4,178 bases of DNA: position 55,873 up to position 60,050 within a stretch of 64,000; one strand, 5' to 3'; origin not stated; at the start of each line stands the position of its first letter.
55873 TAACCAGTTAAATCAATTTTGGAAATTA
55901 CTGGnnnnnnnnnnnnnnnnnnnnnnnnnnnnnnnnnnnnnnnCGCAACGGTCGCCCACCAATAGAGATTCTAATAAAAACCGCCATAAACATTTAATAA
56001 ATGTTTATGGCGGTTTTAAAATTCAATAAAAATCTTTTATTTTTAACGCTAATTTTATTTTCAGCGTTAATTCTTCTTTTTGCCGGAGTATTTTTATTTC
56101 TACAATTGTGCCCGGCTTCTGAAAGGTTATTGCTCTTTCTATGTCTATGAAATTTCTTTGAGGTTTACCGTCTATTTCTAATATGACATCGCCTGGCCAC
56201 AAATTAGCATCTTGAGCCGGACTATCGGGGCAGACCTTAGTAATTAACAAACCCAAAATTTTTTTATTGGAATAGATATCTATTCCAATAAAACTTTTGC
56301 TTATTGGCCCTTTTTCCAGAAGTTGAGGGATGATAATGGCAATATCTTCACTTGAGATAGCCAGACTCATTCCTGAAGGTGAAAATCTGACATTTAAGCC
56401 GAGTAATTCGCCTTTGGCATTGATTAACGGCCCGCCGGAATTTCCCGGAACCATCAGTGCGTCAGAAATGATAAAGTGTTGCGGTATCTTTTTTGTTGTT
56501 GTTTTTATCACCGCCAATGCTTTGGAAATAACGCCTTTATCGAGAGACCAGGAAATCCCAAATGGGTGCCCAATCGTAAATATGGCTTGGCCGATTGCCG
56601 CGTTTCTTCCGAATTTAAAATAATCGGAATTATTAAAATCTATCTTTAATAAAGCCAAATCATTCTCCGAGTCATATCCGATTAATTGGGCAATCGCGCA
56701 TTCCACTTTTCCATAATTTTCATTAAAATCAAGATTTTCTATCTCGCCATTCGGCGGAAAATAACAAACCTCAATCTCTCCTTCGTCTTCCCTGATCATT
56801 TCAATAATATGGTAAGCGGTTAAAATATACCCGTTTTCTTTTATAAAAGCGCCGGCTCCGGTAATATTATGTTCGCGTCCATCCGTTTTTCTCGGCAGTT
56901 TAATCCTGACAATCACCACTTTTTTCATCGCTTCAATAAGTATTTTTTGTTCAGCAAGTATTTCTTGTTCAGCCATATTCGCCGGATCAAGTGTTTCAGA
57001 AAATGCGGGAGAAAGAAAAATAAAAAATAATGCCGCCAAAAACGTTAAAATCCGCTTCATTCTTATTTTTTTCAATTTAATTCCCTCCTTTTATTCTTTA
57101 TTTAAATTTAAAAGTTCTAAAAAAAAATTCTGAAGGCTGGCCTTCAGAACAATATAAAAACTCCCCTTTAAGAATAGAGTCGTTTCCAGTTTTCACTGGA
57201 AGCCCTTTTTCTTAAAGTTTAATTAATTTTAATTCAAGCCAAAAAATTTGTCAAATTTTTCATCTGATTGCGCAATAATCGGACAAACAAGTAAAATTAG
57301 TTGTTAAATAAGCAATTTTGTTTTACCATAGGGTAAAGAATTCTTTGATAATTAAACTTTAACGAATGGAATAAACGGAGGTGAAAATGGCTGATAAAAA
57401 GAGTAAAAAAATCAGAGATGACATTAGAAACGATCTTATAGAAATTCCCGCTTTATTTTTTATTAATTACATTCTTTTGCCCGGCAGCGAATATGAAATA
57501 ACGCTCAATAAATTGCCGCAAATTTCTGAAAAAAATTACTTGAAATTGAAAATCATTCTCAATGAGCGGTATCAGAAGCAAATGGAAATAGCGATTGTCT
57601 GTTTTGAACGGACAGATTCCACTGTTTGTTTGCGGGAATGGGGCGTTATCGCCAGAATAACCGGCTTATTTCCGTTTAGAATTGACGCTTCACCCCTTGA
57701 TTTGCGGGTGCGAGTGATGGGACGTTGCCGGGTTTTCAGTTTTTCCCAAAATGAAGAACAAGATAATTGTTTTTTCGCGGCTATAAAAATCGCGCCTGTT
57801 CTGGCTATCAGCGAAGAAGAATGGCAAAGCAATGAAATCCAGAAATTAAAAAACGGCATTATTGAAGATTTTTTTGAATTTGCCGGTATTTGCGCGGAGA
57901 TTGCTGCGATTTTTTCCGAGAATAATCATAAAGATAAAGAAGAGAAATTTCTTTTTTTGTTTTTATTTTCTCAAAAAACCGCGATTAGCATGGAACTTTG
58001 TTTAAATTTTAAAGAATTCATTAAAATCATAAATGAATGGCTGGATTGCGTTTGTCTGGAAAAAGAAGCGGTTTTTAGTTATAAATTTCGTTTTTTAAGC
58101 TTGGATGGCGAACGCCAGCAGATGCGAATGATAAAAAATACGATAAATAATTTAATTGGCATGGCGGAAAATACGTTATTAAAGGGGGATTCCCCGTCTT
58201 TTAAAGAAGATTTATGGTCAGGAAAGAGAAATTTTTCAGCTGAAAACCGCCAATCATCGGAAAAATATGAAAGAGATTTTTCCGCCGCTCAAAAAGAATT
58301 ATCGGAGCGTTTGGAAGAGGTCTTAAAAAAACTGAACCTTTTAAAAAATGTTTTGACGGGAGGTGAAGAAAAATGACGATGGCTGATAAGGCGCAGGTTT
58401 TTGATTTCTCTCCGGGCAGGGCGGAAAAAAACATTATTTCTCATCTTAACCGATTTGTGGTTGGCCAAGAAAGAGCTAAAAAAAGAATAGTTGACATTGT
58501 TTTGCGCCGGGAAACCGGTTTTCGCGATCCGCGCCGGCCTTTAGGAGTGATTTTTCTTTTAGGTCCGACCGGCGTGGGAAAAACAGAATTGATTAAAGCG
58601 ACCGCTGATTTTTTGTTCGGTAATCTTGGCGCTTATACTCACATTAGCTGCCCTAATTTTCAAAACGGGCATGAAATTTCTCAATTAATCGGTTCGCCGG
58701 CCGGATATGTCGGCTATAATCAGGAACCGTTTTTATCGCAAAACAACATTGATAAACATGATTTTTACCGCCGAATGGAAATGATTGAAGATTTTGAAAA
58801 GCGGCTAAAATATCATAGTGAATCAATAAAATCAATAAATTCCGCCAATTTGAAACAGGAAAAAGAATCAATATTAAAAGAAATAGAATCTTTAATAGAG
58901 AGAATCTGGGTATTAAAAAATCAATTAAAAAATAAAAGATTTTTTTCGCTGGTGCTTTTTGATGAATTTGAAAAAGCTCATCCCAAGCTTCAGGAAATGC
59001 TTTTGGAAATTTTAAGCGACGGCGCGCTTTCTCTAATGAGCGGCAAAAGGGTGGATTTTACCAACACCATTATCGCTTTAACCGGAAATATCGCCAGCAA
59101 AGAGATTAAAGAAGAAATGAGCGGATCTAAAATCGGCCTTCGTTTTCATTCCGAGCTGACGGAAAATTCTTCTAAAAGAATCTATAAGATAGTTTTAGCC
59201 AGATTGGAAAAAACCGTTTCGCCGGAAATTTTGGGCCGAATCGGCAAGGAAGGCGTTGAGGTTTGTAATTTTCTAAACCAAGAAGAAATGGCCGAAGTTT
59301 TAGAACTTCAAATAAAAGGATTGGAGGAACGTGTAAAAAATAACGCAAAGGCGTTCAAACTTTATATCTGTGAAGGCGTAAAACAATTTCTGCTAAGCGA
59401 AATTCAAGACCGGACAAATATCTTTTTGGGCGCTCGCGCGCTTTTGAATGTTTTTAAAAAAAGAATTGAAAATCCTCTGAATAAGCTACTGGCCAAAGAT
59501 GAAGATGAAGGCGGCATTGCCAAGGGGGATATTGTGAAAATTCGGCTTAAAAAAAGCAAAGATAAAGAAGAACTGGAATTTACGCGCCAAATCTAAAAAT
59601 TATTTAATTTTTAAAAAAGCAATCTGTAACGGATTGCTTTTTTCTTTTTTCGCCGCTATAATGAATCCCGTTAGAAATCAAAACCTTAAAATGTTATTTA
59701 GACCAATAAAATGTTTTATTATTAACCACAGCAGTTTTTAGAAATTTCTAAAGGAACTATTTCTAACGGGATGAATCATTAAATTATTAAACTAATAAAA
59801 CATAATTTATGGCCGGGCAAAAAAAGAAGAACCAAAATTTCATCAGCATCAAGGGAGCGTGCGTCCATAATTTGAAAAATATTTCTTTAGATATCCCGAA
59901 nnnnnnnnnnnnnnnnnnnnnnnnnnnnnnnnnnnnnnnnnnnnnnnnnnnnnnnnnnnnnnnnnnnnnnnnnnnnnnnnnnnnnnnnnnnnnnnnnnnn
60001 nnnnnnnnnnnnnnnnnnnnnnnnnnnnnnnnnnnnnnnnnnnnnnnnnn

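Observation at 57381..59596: Two-gene operon: stand-alone Lon-N-like domain protein plus single-ring ClpA/ClpC D2-type AAA+ ATPase, with no attached protease domain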

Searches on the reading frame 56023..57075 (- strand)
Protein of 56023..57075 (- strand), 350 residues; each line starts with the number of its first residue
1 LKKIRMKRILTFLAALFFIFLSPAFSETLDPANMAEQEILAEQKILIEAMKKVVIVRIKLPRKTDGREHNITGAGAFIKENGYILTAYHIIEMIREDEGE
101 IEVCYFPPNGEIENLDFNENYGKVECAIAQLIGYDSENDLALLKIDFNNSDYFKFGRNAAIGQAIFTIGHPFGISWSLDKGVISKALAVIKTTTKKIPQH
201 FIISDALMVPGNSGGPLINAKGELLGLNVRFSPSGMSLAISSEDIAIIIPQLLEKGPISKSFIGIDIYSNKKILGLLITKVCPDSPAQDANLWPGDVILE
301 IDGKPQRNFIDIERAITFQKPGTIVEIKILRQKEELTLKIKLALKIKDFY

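Call 3: search_protein_families(library=pfam, proteins=[window:56023-57075:-], max_evalue=1)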
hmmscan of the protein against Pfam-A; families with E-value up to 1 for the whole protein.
window:56023-57075:- (350 aa): 6 families
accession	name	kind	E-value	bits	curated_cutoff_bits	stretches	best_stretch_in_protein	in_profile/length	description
PF13365.12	Trypsin_2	-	1.8e-19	71.4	27.6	1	73-227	1-144/144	Trypsin-like peptidase domain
PF13180.12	PDZ_2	-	9.6e-15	55.1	27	1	262-342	2-80/80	PDZ domain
PF17820.7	PDZ_6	-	1.5e-09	37.8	27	1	278-331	2-54/54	PDZ domain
PF00089.32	Trypsin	-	1.8e-09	38.2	20.6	1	73-228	27-195/220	Trypsin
PF00595.29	PDZ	-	1.2e-08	35.6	23.2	1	257-329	7-80/81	PDZ domain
PF10459.15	Peptidase_S46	-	0.0045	16.1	22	1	192-228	615-650/698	Peptidase S46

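Call 4: search_protein_families(library=ncbifam, proteins=[window:56023-57075:-], max_evalue=1)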
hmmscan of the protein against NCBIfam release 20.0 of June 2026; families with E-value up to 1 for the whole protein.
window:56023-57075:- (350 aa): 24 families
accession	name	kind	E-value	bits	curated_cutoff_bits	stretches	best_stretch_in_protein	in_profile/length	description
TIGR02037.1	degP_htrA_DO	subfamily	4.8e-46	157.6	416.2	2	129-343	98-328/434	Do family serine endopeptidase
NF008147.1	PRK10898.1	equivalog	3.2e-35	121.9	408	2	129-342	116-347/352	outer membrane-stress sensor serine endopeptidase DegS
TIGR02038.1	protease_degS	equivalog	1.9e-34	119.4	422.95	2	127-341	114-345/351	outer membrane-stress sensor serine endopeptidase DegS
NF041521.1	HhoA_HhoB_HtrA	equivalog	3.2e-34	118.7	450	2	130-268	96-239/335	HhoA/HhoB/HtrA family serine endopeptidase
NF047968.1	SerProtHtrA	equivalog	9.4e-33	114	470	1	39-342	52-357/357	serine protease HtrA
NF007526.1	PRK10139.1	equivalog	1.5e-23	83.2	756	1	60-342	80-359/456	serine endoprotease DegQ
NF040960.1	MamE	equivalog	6.6e-22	77.8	800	2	69-236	120-277/659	magnetosome formation protease MamE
NF050055.1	SerProtHtrAMycob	equivalog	1.9e-21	76.6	800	1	67-341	223-497/502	serine protease HtrA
NF008189.1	PRK10942.1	equivalog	5e-19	68.1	720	1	129-343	152-382/477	serine endoprotease DegP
NF053637.1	SerProtHtrAspr2045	equivalog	1.1e-15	57.4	650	1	130-343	145-387/394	serine protease HtrA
NF040961.1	MamO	equivalog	3.3e-13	48.9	800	1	66-232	97-244/648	magnetosome protein MamO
NF033740.0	MarP_fam_protase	equivalog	4.9e-11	42.3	250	1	128-227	247-350/390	MarP family serine protease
TIGR00225.1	prc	subfamily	3.5e-08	32.9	218.6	1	261-342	49-131/335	C-terminal processing peptidase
NF045589.1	Cterm_S41_CtpB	exception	3.4e-07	29.2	633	1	261-337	117-195/416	carboxyl-terminal processing protease CtpB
TIGR00054.1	TIGR00054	equivalog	2.1e-06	26.9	147.55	1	276-340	204-267/421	RIP metalloprotease RseP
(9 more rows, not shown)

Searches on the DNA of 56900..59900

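Call 66: search_rna_families(source=window, start=56900, end=59900, threshold=evalue, max_evalue=1)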
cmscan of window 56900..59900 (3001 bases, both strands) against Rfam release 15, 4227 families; matches with E-value up to 1: 1.
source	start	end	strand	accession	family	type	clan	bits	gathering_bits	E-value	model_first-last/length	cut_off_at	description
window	57889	57976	-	RF01212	sn2524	Gene; snRNA; snoRNA; CD-box;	-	25.4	44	0.54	1-109/109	no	Small nucleolar RNA sn2524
